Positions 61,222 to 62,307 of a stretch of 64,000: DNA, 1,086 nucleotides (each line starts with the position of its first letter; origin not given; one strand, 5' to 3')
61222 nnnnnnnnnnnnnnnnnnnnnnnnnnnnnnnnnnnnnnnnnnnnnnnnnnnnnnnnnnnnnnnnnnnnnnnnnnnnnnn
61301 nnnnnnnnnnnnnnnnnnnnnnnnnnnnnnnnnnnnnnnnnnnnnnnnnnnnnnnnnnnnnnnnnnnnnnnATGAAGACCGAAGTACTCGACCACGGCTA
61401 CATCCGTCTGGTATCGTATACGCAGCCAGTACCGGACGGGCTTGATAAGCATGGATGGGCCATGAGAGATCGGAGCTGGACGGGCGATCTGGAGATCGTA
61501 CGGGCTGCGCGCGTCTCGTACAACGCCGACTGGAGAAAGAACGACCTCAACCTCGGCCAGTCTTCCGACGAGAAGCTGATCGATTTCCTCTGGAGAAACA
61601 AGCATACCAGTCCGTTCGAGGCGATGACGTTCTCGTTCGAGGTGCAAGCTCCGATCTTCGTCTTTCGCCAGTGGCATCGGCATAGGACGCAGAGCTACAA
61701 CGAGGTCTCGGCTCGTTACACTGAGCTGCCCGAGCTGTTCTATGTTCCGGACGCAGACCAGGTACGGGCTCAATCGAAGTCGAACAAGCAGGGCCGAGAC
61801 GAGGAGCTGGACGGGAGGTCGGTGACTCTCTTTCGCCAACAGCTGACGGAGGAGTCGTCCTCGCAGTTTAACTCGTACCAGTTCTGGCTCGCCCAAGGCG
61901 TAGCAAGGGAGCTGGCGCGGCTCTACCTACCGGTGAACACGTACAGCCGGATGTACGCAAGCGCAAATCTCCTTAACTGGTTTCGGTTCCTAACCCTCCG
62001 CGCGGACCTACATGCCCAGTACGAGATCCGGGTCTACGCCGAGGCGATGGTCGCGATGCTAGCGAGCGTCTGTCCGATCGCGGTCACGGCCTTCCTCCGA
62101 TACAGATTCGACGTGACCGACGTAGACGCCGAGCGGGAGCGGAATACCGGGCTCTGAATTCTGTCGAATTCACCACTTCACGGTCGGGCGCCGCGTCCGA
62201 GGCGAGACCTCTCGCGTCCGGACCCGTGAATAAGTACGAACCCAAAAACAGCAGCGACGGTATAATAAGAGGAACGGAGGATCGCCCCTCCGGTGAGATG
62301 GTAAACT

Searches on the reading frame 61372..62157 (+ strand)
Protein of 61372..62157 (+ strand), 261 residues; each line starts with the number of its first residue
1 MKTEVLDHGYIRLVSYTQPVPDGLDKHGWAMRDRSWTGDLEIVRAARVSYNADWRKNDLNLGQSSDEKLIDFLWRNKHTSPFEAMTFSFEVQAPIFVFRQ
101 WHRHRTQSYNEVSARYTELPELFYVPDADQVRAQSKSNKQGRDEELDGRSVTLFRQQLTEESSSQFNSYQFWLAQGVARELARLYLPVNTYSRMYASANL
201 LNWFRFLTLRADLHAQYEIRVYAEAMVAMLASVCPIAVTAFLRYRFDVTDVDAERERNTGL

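Call 56: search_protein_families(library=phrogs, proteins=[window:61372-62157:+], max_evalue=0.01)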
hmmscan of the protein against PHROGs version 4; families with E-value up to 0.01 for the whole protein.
window:61372-62157:+ (261 aa): 3 families
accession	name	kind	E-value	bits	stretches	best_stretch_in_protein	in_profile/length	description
phrog_85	-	DNA, RNA and nucleotide metabolism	2.7e-57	195.9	1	11-247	373-589/866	thymidylate synthase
phrog_10644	-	DNA, RNA and nucleotide metabolism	4.5e-21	76.6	1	97-240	11-153/160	thymidylate synthase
phrog_28804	-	DNA, RNA and nucleotide metabolism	6e-07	30.8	1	173-241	17-85/91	thymidylate synthase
